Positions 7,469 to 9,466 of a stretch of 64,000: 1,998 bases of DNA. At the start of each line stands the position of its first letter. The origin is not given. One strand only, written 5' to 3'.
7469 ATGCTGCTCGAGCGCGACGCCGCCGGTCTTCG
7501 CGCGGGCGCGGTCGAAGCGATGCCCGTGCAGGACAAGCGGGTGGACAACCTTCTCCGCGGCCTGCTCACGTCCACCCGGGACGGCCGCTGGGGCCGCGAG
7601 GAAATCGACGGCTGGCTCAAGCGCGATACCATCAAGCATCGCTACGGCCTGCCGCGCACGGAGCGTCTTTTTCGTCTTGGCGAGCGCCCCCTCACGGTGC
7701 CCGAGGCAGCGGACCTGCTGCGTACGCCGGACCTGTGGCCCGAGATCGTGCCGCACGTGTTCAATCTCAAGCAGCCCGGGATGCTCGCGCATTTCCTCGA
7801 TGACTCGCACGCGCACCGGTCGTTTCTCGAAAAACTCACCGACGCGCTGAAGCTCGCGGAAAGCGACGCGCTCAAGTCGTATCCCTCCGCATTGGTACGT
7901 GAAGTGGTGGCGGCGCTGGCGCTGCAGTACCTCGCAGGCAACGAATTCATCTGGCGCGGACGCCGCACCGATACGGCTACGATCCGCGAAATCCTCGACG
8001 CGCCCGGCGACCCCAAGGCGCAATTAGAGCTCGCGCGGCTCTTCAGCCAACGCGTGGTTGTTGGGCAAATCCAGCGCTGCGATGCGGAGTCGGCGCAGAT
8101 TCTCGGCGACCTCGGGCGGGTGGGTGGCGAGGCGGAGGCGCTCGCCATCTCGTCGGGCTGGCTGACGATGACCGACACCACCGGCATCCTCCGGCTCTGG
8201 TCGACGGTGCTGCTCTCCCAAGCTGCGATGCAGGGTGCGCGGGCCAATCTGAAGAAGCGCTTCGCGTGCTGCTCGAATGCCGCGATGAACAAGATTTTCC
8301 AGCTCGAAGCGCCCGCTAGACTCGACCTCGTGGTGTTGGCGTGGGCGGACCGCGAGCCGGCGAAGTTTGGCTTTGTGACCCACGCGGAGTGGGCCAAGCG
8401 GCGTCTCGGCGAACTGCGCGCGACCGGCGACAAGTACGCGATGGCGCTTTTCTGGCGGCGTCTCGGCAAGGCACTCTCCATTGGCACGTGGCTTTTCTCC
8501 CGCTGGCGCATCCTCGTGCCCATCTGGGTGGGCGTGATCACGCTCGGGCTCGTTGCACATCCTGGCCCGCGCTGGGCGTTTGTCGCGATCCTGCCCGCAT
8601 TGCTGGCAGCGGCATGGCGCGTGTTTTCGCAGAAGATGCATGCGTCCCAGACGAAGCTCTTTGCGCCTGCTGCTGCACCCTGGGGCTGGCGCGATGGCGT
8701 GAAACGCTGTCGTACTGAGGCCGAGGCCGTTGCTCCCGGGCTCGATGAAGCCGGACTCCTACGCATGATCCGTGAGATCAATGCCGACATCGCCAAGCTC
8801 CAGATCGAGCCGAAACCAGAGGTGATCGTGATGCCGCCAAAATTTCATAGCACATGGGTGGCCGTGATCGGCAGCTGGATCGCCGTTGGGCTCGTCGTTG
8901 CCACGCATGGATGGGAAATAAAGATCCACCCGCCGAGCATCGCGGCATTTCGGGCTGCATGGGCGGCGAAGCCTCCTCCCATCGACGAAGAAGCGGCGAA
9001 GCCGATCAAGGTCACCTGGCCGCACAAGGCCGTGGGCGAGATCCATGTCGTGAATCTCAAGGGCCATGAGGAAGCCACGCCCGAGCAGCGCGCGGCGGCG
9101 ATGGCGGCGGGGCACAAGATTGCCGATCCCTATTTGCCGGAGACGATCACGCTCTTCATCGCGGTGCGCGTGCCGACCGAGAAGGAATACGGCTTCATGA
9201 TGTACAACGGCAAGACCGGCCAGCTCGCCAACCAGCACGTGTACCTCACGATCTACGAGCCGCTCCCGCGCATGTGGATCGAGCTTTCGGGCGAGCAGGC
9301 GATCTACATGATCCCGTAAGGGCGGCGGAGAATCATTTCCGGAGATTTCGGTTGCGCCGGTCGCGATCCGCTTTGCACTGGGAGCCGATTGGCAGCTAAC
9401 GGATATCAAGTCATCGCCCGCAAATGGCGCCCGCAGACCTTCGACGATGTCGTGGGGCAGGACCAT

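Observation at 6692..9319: Membrane-anchored bacterial pseudokinase with a large extracytoplasmic C-terminal domain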

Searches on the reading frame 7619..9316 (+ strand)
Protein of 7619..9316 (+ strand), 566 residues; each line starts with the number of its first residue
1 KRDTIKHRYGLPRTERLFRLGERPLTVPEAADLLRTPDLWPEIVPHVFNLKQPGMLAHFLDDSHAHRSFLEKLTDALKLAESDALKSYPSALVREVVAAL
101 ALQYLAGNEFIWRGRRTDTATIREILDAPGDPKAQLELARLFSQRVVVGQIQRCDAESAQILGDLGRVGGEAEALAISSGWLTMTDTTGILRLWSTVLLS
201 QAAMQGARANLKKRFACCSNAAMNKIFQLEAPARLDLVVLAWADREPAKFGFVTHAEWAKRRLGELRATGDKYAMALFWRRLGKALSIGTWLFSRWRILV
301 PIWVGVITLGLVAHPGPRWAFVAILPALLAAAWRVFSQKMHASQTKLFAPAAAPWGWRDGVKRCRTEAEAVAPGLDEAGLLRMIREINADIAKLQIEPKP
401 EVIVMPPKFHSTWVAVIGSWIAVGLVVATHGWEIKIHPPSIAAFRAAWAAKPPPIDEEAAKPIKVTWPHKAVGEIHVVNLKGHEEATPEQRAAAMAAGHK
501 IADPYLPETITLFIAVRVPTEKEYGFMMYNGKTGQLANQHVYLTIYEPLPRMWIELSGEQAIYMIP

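Call 41: predict_structure(alignment_id=A2)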
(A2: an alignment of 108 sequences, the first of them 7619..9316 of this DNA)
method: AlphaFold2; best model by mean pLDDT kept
length: 566 residues; sequences in the alignment: 108
mean_pLDDT: 94.7   pTM: 0.71
mean pLDDT of the five models: 94.7, 94.4, 94.2, 94.1, 94.0
residues with pLDDT >= 90: 524; 70-90: 24; 50-70: 9; < 50: 9
segments of 3 or more residues with pLDDT < 50: 454-460
pLDDT, mean of each block of 10 residues (from residue 1): 68 92 95 97 98 98 97 97 97 98 97 97 97 98 98 98 98 98 98 98 98 98 98 98 98 97 98 98 95 91 94 94 94 95 97 96 97 98 98 96 97 94 94 96 89 51 85 90 96 97 96 96 95 96 96 95 92
secondary structure, 60 per line:
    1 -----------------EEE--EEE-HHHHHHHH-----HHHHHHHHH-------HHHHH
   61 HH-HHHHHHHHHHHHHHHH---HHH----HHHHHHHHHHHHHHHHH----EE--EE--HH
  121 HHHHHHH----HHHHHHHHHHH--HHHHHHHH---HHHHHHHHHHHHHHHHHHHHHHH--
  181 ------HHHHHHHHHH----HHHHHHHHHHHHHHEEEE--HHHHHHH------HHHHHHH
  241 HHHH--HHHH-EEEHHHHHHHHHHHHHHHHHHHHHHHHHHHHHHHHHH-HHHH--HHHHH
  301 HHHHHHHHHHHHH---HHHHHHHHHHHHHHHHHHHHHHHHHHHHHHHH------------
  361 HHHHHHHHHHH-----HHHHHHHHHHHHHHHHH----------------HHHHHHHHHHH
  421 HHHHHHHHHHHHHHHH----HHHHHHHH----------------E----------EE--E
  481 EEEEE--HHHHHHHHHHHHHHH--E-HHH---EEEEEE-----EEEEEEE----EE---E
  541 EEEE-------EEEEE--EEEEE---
elements in order: E18-20 E23-25 H27-34 H40-48 H56-62 H64-79 H90-106 H119-127 H132-142 H145-152 H156-178 H187-196 H201-214 E215-218 H221-227 H234-244 H247-250 E252-254 H255-288 H290-293 H296-313 H317-348 H361-371 H377-393 H410-436 H441-448 E480-485 H488-502 E513-518 E524-530 E540-544 E552-556 E559-563

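Call 63: fold_search(model_id=the predicted structure, library=pdb)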
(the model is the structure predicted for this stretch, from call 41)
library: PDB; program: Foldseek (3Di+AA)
matches with E <= 10: 174; with E <= 0.001: 0
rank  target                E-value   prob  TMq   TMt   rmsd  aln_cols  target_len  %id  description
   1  9k2v_A                8.0e-02  0.07  0.08  0.06  35.2       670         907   10  Cyanophage A4 pre-ejectosome (released 2025-04-09)
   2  7e9r_A                7.2e-01  0.06  0.10  0.11  41.5       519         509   12  Crystal structure of Sesquisabinene B Synthase 1 mutant T313S (released 2022-03-09)
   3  9q8i_L                7.2e-01  0.05  0.10  0.09  35.8       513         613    8  Cryo-EM structure of E. coli complex I variant V96P/N142M (NuoE) (released 2025-11-05)
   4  2z6e_A                7.6e-01  0.06  0.08  0.10  36.8       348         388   11  Crystal Structure of Human DAAM1 FH2 (released 2008-05-27)
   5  7p7c_L                9.5e-01  0.03  0.08  0.08  37.9       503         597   12  Complex I from E. coli, DDM/LMNG-purified, Apo, Open state (released 2022-09-21)
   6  7uxc_C                1.0e+00  0.03  0.09  0.06  37.6       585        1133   12  cryo-EM structure of the mTORC1-TFEB-Rag-Ragulator complex with symmetry expansion (released 2022-11-30)
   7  6o72_A                1.3e+00  0.05  0.12  0.09  39.2       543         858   11  Structure of the TRPM8 cold receptor by single particle electron cryo-microscopy, TC-I 2014-bound state (released 2019-09-18)
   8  3ibv_A                1.3e+00  0.06  0.13  0.10  28.6       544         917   11  Karyopherin cytosolic state (released 2009-08-25)
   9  5hdt_A                1.4e+00  0.05  0.12  0.08  27.9       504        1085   12  Human cohesin regulator Pds5B bound to a Wapl peptide (released 2016-03-09)
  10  6o9q                  1.4e+00  0.04  0.10  0.11  41.5       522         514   12  Wild-type SaSQS1 (released 2019-04-03)
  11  4ayw                  1.4e+00  0.02  0.06  0.06  38.3       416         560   10  STRUCTURE OF THE HUMAN MITOCHONDRIAL ABC TRANSPORTER, ABCB10 (PLATE FORM) (released 2012-07-11)
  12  7p61_L                1.5e+00  0.04  0.09  0.09  30.6       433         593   10  Complex I from E. coli, DDM-purified, with NADH, Resting state (released 2022-09-21)
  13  9u82_A                1.5e+00  0.02  0.08  0.10  37.8       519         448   10  Cryo-EM structure of Leminorella grimontii GatC in the presence of D-xylose (released 2025-10-15)
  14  7p7e_L                1.6e+00  0.02  0.08  0.08  38.6       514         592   13  Complex I from E. coli, DDM/LMNG-purified, Apo, Resting state (released 2022-09-21)
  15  8zwz                  1.7e+00  0.04  0.10  0.12  32.6       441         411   11  terpene synthases with from Paramuricea clavata (released 2025-03-12)
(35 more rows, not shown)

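Call 71: search_protein_representatives(alignment_id=A3)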
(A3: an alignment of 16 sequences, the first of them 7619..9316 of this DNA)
Query: 16 sequences, 579 profile positions. Proteins with E-value up to 0.001 (for the whole library): 181; up to 1e-10: 157; up to 1e-30: 120. The best 150 are listed.
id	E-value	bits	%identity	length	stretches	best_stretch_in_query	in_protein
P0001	4.3e-221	751.9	-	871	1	1-577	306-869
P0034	2.5e-209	713.0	-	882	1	2-578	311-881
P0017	6.0e-209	711.8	-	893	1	1-578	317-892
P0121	2.2e-200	683.5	-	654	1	2-579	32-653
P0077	7.9e-200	681.7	-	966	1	1-578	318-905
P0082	2.5e-197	673.4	-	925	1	1-578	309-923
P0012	7.9e-197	671.7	-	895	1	2-578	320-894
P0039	3.3e-196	669.7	-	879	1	2-578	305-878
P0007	1.7e-191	654.1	-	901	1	1-579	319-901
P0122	6.1e-191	652.3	-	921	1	1-578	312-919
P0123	5.2e-188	642.6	-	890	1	2-578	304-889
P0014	8.9e-188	641.9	-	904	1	1-578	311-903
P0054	1.6e-187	641.0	-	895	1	1-578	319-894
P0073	4.4e-187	639.6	-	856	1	1-578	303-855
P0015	3.1e-178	610.4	-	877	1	2-579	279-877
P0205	3.1e-47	177.8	-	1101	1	1-456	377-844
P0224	1.3e-29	119.6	-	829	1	3-428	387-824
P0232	2.1e-24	102.4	-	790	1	3-304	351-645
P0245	1.9e-17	79.5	-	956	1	15-346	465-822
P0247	2.7e-16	75.7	-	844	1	1-283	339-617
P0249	4.0e-16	75.1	-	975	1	13-283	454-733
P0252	2.8e-15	72.3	-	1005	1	3-310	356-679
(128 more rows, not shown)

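Call 73: list_cluster_members(proteins=[P0232, P0245, P0247, P0249, P0252, P0205, P0224])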
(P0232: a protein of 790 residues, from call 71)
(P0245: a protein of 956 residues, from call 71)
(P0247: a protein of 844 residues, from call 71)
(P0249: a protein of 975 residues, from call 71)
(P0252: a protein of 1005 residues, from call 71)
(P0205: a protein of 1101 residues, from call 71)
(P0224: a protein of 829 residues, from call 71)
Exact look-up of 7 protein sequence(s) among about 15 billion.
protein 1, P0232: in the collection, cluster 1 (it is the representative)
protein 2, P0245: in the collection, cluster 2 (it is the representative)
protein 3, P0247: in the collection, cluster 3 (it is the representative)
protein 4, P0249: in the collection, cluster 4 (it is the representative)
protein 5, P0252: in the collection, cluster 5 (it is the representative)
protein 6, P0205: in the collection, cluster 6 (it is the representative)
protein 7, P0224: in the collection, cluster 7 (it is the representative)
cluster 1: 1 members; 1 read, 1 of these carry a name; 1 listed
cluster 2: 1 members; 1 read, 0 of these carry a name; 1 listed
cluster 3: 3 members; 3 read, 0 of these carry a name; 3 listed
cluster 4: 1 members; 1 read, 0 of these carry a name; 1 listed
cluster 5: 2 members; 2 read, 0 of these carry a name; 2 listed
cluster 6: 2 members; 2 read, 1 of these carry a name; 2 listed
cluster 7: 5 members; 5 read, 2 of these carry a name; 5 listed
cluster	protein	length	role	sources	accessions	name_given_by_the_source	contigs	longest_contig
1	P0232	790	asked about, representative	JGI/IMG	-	serine/threonine protein kinase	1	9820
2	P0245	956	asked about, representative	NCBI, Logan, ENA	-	-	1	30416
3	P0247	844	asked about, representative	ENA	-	-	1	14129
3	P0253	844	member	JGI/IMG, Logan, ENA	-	-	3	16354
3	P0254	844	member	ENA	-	-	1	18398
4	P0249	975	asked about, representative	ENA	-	-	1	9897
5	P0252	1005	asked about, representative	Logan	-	-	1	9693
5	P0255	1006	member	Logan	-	-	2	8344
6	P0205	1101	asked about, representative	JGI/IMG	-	-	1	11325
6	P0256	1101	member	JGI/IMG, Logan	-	hypothetical protein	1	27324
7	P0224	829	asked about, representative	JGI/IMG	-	serine/threonine protein kinase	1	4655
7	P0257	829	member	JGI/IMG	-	serine/threonine protein kinase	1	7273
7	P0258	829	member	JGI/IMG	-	-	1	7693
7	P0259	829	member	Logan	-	-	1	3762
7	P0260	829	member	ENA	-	-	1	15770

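Call 74: find_encoding_contigs(protein=P0245, flank=8000, max_places=2)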
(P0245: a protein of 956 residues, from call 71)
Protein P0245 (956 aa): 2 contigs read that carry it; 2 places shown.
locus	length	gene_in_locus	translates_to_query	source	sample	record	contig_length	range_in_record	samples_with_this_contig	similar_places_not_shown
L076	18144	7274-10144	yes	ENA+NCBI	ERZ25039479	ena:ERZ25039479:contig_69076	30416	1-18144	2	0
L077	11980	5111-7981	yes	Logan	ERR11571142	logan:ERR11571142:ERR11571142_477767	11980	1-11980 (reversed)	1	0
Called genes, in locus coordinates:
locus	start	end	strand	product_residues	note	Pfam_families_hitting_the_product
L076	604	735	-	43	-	-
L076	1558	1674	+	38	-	-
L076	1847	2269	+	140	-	-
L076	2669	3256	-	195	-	PF00126:HTH_1, PF03466:LysR_substrate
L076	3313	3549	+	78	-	PF13370:Fer4_13, PF13459:Fer4_15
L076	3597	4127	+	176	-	PF13302:Acetyltransf_3, PF00583:Acetyltransf_1, PF13508:Acetyltransf_7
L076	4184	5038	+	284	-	PF06778:Chlor_dismutase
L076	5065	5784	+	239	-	PF22935:RM44_endonuclase (weak), PF14622:Ribonucleas_3_3, PF00636:Ribonuclease_3, PF00035:dsrm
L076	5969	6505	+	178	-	-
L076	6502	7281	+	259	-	PF13672:PP2C_2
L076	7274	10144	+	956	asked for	PF00069:Pkinase, PF07714:PK_Tyr_Ser-Thr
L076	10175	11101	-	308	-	PF01641:SelR, PF01625:PMSR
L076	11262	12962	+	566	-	-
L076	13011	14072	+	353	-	PF00483:NTP_transferase, PF12804:NTP_transf_3 (weak), PF22640:ManC_GMP_beta-helix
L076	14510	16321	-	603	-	PF07969:Amidohydro_3 (faint), PF01979:Amidohydro_1, PF13382:Adenine_deam_C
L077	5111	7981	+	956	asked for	PF00069:Pkinase, PF07714:PK_Tyr_Ser-Thr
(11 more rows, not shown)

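Call 76: find_homologous_proteins(query=A4, max_evalue=1e-20)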
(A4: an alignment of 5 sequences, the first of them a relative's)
Query A4 (5 sequences) (956 aa, profile of the alignment): 28 proteins with E <= 1e-20 among 8000 candidates.
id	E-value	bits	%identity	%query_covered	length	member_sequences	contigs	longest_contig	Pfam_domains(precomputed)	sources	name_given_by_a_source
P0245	0.0e+0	1290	100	100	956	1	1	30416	PF07714.24,PF00069.32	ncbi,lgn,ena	-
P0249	0.0e+0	1266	41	91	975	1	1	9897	PF07714.24,PF00069.32,PF14237.12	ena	-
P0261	2.0e-32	130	41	5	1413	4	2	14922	PF23586.3,PF17005.12,PF25048.2,PF23342.2,PF23411.2,PF23393.3,PF23609.2,PF00069.32,PF24797.2,PF15492.13,PF20426.5,PF25460.2,PF25178.1,PF23775.2,PF25173.2,PF23383.2,PF25171.2,PF12894.14,PF21031.3,PF24780.2,PF16755.12,PF23761.2,PF25172.2,PF24782.3,PF08662.18,PF25047.1,PF26550.2,PF23756.2,PF23098.2,PF25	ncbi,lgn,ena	-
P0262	3.1e-32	130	30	10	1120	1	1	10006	PF06293.21,PF07714.24,PF00069.32,PF03109.23,PF17667.8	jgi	jgi:serine/threonine protein kinase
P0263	7.8e-32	129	41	5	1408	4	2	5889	PF25048.2,PF23342.2,PF23411.2,PF23393.3,PF23609.2,PF00069.32,PF24797.2,PF20426.5,PF25460.2,PF25178.1,PF23775.2,PF25173.2,PF23383.2,PF25171.2,PF12894.14,PF21031.3,PF24780.2,PF16755.12,PF23761.2,PF25172.2,PF24782.3,PF08662.18,PF25047.1,PF26550.2,PF23756.2,PF23098.2,PF25168.2,PF24105.2,PF24805.2,PF2401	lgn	-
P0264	2.7e-30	123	37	10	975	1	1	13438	PF07714.24,PF00069.32,PF10707.16,PF03109.23,PF17667.8,PF01636.30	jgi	jgi:serine/threonine protein kinase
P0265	3.8e-28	116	25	22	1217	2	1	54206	PF14559.13,PF07714.24,PF00069.32,PF03109.23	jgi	-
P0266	3.5e-27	113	27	21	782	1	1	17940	PF06293.21,PF07714.24,PF00069.32,PF03109.23,PF01636.30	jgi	jgi:serine/threonine protein kinase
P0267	1.6e-26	111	31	16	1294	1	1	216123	PF07714.24,PF00069.32,PF03109.23,PF19974.6,PF17667.8,PF01636.30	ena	-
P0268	3.9e-26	110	25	24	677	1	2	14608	PF07714.24,PF00069.32,PF03109.23,PF14531.13,PF17667.8,PF01636.30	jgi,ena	jgi:serine/threonine protein kinase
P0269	4.6e-26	109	36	11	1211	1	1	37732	PF07714.24,PF00069.32,PF03109.23,PF19974.6,PF17667.8,PF01636.30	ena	-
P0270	1.8e-25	108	38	9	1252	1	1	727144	PF07714.24,PF00069.32,PF03109.23,PF19974.6,PF17667.8,PF01636.30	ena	-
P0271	1.2e-24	105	28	20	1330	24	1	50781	PF07714.24,PF00069.32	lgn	-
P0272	3.9e-24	103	30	18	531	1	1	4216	PF07714.24,PF00069.32,PF03109.23,PF27214.1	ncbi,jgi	jgi:serine/threonine protein kinase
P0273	6.6e-24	102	32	11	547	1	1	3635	PF07714.24,PF00069.32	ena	-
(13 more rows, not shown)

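Call 80: find_encoding_contigs(protein=P0247, flank=6000, max_places=1)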
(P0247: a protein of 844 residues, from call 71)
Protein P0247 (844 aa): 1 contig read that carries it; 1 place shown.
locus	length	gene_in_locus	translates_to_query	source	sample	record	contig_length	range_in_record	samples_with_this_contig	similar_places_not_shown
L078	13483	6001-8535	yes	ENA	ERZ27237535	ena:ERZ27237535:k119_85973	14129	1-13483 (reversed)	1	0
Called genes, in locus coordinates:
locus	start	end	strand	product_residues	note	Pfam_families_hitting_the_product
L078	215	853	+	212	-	-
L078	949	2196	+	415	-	-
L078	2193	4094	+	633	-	PF00158:Sigma54_activat (faint), PF00004:AAA (weak), PF07724:AAA_2, PF07728:AAA_5, PF10431:ClpB_D2-small (weak)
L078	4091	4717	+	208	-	PF13353:Fer4_12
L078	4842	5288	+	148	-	PF00498:FHA (weak)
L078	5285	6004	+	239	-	PF13672:PP2C_2 (faint)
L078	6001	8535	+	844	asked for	PF00069:Pkinase, PF07714:PK_Tyr_Ser-Thr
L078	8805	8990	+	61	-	-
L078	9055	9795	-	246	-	PF01695:IstB_IS21, PF00308:Bac_DnaA (weak)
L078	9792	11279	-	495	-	PF22483:Mu-transpos_C_2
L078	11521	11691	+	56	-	-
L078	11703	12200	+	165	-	-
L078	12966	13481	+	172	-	?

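Call 81: find_encoding_contigs(protein=P0232, flank=6000, max_places=1)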
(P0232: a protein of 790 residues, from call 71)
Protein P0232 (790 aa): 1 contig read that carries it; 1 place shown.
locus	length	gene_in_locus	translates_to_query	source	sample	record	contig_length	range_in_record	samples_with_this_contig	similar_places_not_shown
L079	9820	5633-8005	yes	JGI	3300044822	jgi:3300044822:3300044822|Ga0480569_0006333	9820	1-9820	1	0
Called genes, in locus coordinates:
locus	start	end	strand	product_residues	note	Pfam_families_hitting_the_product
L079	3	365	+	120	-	?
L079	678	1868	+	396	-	-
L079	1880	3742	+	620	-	PF13401:AAA_22 (faint), PF00158:Sigma54_activat (faint), PF07724:AAA_2, PF00004:AAA (weak), PF07728:AAA_5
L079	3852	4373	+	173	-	PF13353:Fer4_12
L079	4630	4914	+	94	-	PF00498:FHA (weak)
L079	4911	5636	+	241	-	PF13672:PP2C_2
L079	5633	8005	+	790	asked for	PF00069:Pkinase, PF07714:PK_Tyr_Ser-Thr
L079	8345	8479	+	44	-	PF01527:HTH_Tnp_1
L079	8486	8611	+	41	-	-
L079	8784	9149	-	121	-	-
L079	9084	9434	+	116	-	PF13683:rve_3 (weak)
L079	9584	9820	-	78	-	?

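Call 82: find_encoding_contigs(protein=P0252, flank=6000, max_places=1)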
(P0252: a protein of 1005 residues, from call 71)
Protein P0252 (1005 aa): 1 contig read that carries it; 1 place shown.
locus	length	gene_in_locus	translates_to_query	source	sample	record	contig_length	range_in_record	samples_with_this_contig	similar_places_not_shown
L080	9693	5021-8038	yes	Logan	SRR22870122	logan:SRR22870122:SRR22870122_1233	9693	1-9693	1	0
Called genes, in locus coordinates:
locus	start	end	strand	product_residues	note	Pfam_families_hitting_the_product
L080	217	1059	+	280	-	-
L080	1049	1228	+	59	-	-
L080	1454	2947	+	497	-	PF27155:Y4rL_C, PF22483:Mu-transpos_C_2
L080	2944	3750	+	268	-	PF01695:IstB_IS21, PF00308:Bac_DnaA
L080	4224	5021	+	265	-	-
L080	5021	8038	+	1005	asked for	PF00069:Pkinase, PF07714:PK_Tyr_Ser-Thr, PF03544:TonB_C (faint)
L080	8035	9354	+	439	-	-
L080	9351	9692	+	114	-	?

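Call 84: search_protein_families(library=padloc, proteins=[L078:949-2193:+, L078:2193-4091:+, L078:4091-4714:+, L078:4842-5285:+, L078:5285-6001:+, P0247], max_evalue=0.01)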
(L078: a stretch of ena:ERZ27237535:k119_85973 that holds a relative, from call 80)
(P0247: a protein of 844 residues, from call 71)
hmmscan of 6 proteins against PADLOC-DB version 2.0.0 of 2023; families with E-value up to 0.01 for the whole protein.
L078:949-2193:+ (415 aa): 0 families

L078:2193-4091:+ (633 aa): 4 families
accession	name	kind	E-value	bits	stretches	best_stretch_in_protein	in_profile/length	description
PDLC04606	PDC-M37B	-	4.1e-28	96.7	1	365-485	177-295/390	-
PDLC04605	PDC-M37B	-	9.4e-28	95.5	1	365-485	307-425/518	-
PDLC03838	DolB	-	1.1e-18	65.7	1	308-494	121-288/375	-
PDLC04140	mad8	-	0.0016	16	1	362-484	27-101/314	mads_8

L078:4091-4714:+ (208 aa): 0 families

L078:4842-5285:+ (148 aa): 0 families

L078:5285-6001:+ (239 aa): 0 families

P0247 (844 aa): 33 families (the best 25 are shown)
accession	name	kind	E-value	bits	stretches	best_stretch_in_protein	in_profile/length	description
PDLC04138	mad6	-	2.6e-27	94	1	71-338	53-310/659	mads_6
PDLC04053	PD-T4-6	-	7.9e-22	76.1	1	69-268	9-213/311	-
PDLC04042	PD-T4-6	-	4.5e-21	73.8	1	67-267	7-213/292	-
PDLC04060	PD-T4-6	-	6e-20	69.6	1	66-267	5-210/486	-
PDLC03920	MkoA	-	7.5e-18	62.2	1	66-342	7-278/1112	-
PDLC04047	PD-T4-6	-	2.6e-16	57.6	1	69-267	10-213/327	-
PDLC04057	PD-T4-6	-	2.1e-14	51.4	1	66-267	5-211/443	-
PDLC04041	PD-T4-6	-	3e-13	47.8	1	44-266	6-234/443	-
PDLC04039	PD-T4-6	-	5.2e-13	46.8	1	69-267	14-216/458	-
PDLC04061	PD-T4-6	-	8e-13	46.7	1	63-267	10-224/510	-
PDLC04055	PD-T4-6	-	1.1e-12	45.5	1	65-271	67-279/496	-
PDLC04054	PD-T4-6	-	2.3e-12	45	1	138-270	87-217/347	-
PDLC04048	PD-T4-6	-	2.7e-12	44.7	1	66-267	7-213/354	-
PDLC04044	PD-T4-6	-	2.1e-11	41.6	1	64-267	27-240/372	-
PDLC04043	PD-T4-6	-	2.9e-11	41.1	1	68-267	14-218/452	-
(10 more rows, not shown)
